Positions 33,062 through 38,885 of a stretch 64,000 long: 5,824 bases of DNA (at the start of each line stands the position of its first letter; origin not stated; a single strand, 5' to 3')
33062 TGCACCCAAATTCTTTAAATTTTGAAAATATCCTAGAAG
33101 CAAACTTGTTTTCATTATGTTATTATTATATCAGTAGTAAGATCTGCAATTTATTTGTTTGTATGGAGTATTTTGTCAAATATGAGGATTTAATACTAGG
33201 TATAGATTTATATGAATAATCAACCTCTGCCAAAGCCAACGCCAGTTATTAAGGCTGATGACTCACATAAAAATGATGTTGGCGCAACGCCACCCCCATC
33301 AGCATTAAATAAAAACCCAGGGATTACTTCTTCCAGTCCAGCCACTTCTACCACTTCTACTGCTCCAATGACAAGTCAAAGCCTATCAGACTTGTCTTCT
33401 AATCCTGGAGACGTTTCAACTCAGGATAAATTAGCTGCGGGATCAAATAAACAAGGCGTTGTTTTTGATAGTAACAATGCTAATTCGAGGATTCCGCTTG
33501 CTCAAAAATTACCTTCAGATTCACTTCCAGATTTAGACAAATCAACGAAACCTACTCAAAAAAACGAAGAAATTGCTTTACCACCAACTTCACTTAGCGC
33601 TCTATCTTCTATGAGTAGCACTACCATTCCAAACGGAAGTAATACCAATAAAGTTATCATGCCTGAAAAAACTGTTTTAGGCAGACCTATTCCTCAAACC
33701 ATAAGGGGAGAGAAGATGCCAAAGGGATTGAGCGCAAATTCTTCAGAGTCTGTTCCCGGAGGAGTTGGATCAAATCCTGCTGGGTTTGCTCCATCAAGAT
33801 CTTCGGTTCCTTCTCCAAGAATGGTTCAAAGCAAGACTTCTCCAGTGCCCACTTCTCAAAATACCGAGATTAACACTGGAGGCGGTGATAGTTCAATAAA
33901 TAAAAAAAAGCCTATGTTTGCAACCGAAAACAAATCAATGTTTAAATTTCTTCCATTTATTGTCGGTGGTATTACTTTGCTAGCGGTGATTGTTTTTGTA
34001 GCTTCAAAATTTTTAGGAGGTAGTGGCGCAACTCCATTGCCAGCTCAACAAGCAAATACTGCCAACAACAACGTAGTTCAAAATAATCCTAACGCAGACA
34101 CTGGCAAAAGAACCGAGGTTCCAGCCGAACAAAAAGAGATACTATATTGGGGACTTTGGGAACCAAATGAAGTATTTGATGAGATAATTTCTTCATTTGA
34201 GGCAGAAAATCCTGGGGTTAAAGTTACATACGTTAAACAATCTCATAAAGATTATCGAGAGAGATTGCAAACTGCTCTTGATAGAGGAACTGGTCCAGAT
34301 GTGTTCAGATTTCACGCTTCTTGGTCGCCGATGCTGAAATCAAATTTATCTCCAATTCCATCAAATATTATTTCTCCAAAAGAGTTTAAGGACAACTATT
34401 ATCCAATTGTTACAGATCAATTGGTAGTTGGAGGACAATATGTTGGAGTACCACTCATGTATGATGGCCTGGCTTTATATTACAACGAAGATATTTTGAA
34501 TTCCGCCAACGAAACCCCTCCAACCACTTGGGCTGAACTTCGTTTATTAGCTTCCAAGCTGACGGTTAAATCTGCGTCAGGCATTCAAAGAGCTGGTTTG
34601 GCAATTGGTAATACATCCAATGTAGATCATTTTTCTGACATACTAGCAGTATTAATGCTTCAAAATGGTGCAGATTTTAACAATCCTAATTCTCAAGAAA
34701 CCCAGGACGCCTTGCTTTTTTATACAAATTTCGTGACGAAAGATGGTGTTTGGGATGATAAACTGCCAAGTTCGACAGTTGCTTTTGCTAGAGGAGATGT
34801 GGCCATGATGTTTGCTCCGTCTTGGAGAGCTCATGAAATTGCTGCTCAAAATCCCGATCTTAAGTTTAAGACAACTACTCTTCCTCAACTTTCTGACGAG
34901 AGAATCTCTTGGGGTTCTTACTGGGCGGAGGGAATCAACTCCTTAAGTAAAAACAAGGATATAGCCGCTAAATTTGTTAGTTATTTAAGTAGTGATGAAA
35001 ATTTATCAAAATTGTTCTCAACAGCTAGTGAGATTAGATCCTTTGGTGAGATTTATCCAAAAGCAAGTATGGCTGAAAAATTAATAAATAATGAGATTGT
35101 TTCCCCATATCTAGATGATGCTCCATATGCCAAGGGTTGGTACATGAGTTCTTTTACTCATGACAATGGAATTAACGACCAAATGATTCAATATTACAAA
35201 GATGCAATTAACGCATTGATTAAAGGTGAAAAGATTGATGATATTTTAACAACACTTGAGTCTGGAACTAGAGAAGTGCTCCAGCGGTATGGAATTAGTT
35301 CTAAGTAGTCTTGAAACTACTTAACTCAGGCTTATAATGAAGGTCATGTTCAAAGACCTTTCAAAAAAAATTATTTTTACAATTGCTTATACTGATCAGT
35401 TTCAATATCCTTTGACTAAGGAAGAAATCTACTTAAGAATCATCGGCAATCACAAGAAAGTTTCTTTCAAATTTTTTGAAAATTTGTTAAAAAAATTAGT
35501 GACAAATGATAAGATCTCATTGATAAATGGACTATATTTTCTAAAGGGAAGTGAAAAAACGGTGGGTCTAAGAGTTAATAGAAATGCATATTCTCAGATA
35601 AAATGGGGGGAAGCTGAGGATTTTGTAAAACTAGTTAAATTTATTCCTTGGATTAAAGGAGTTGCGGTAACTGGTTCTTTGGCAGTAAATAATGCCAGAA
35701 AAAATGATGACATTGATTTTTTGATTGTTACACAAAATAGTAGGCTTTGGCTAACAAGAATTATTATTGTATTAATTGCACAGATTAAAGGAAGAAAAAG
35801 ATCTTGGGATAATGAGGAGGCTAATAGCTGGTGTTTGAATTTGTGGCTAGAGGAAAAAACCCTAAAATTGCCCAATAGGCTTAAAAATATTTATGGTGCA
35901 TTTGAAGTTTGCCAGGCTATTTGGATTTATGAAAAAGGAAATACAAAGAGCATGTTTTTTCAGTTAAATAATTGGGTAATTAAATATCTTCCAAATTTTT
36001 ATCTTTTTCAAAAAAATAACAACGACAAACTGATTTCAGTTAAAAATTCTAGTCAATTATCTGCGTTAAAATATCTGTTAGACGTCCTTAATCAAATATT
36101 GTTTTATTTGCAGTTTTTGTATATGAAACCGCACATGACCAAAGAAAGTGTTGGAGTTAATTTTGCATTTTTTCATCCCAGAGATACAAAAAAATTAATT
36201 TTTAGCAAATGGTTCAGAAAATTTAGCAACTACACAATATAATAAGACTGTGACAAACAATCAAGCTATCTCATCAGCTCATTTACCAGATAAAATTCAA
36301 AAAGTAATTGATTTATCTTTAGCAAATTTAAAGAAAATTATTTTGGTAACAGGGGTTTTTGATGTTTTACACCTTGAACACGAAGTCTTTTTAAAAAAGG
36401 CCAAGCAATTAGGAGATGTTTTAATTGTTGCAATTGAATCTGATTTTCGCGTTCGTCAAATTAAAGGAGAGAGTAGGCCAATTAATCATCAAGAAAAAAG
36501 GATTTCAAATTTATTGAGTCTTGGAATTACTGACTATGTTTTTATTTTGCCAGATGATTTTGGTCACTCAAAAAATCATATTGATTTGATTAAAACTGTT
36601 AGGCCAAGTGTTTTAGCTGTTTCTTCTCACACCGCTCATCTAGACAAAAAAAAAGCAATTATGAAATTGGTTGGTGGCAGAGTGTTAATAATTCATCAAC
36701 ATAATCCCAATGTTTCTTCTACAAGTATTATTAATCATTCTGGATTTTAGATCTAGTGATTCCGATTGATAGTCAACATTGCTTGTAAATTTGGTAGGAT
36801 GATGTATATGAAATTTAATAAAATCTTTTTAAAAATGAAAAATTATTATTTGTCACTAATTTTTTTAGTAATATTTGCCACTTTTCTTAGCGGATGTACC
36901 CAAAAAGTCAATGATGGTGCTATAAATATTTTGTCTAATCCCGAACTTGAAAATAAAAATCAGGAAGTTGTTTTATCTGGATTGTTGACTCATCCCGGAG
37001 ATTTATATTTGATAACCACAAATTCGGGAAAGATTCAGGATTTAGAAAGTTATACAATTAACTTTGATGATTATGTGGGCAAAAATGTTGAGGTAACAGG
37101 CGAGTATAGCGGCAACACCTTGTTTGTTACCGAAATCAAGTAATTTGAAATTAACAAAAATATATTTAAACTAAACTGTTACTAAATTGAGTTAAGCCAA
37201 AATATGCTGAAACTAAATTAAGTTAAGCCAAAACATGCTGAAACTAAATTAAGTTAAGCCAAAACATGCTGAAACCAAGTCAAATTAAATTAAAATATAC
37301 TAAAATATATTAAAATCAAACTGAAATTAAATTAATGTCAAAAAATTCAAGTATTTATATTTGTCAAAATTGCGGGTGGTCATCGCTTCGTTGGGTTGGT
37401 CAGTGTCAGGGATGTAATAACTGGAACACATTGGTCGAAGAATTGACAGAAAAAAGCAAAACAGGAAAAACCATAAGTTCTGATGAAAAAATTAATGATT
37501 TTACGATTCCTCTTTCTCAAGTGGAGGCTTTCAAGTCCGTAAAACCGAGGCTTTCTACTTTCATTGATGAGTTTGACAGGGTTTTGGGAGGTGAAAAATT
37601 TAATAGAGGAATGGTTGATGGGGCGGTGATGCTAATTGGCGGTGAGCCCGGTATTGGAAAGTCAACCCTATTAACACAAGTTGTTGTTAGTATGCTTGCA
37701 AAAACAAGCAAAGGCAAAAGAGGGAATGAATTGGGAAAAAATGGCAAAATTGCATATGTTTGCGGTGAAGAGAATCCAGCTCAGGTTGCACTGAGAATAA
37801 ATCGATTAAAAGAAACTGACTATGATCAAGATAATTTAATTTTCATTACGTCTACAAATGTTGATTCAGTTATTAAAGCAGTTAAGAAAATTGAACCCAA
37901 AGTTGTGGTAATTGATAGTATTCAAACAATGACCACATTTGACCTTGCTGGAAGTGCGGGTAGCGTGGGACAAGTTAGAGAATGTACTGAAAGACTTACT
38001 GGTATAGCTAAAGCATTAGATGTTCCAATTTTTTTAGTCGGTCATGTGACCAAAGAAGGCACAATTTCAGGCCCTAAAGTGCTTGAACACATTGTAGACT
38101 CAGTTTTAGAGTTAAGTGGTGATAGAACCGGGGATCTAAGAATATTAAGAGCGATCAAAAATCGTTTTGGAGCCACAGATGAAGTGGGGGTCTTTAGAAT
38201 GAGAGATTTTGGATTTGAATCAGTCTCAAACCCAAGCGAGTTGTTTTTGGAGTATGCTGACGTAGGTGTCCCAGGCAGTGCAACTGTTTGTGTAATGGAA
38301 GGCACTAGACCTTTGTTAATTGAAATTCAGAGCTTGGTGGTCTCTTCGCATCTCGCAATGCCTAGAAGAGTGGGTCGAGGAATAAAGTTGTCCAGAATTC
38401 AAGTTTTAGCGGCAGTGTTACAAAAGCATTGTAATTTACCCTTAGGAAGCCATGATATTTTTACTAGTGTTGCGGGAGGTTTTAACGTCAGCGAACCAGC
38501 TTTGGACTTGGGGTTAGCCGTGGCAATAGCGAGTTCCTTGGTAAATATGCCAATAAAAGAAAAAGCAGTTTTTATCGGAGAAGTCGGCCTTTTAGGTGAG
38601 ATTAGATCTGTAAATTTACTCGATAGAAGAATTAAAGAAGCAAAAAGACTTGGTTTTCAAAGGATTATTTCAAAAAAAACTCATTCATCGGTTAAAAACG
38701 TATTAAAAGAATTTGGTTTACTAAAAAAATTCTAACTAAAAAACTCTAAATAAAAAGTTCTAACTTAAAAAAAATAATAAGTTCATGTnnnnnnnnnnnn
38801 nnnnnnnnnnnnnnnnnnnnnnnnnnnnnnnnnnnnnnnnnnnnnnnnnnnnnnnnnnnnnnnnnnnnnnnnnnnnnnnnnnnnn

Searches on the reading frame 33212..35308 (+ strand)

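Call 7: search_protein_families(library=pfam, proteins=[window:33212-35308:+], max_evalue=0.001)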
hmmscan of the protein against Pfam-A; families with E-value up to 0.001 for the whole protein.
window:33212-35308:+ (698 aa): 2 families
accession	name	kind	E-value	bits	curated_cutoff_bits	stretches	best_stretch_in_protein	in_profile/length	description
PF13416.11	SBP_bac_8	-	1.1e-27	98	27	1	325-605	2-256/279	Bacterial extracellular solute-binding protein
PF01547.30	SBP_bac_1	-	1.4e-25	91.3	26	1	321-597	9-305/307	Bacterial extracellular solute-binding protein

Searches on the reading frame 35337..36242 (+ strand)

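Call 8: search_protein_families(library=pfam, proteins=[window:35337-36242:+], max_evalue=0.001)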
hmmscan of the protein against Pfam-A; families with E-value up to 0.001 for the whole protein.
window:35337-36242:+ (301 aa): 1 family
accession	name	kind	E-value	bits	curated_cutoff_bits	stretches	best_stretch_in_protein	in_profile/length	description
PF01909.29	NTP_transf_2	-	7.6e-06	26.7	21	1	101-184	9-85/93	Nucleotidyltransferase domain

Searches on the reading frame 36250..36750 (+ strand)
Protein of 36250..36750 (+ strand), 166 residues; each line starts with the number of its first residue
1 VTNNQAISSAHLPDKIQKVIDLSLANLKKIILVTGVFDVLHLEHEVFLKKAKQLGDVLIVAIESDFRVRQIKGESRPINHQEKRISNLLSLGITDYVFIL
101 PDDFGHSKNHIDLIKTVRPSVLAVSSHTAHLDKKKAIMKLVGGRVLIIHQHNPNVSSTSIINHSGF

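Call 8: search_protein_families(library=pfam, proteins=[window:36250-36750:+], max_evalue=0.001)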
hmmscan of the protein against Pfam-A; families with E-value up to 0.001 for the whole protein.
window:36250-36750:+ (166 aa): 1 family
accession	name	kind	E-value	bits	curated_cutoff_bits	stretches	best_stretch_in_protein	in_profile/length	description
PF01467.32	CTP_transf_like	-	2.4e-09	37.9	21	1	33-161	2-131/133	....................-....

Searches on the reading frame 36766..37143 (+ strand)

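Call 22: search_protein_families(library=pfam, proteins=[window:36766-37143:+], max_evalue=0.05)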
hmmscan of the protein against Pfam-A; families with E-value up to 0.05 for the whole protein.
window:36766-37143:+ (125 aa): 2 families
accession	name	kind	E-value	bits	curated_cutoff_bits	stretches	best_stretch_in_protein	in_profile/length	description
PF19135.5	DUF5818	-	0.00033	20.6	27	1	71-124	1-54/57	Protein of unknown function (DUF5818)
PF14163.11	SieB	-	0.033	14.2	26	1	21-70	27-76/147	Super-infection exclusion protein B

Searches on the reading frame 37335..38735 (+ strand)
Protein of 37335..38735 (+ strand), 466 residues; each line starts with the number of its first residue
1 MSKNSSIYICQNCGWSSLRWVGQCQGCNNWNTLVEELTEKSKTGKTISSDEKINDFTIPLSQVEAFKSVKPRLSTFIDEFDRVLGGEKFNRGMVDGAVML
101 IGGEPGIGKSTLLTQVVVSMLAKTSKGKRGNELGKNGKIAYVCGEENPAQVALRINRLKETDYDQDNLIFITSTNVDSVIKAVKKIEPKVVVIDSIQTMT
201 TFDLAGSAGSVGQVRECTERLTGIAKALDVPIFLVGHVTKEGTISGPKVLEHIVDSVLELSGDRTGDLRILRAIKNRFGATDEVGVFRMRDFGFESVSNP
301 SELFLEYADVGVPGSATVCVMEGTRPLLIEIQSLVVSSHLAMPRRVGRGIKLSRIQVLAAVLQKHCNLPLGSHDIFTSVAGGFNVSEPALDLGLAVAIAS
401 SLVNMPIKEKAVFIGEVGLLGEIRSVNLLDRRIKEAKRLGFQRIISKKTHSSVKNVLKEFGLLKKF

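Call 8: search_protein_families(library=pfam, proteins=[window:37335-38735:+], max_evalue=0.001)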
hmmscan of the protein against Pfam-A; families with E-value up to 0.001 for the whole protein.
window:37335-38735:+ (466 aa): 6 families
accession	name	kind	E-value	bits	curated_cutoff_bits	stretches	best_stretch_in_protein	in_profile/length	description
PF13481.12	AAA_25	-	3.2e-17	63.2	27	1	92-242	28-194/195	AAA domain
PF06745.19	ATPase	-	1.2e-11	44.9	26.6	1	74-274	2-200/231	KaiC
PF18073.7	Zn_ribbon_LapB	-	1.9e-10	40.7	25.7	1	8-35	1-28/28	Rubredoxin metal binding domain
PF13541.12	ChlI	-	1.3e-08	35.2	27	1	350-445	22-116/121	Subunit ChlI of Mg-chelatase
PF03796.21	DnaB_C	-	4.5e-07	30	27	0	152-237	93-177/255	DnaB-like helicase C terminal domain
PF05621.17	TniB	-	0.00031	20.7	22.4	0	99-237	38-162/189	Bacterial TniB protein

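Call 91: find_encoding_contigs(protein=window:37335-38735:+, flank=4000, max_places=4)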
Protein window:37335-38735:+ (466 aa): no gene with exactly this product is on record in the collection.
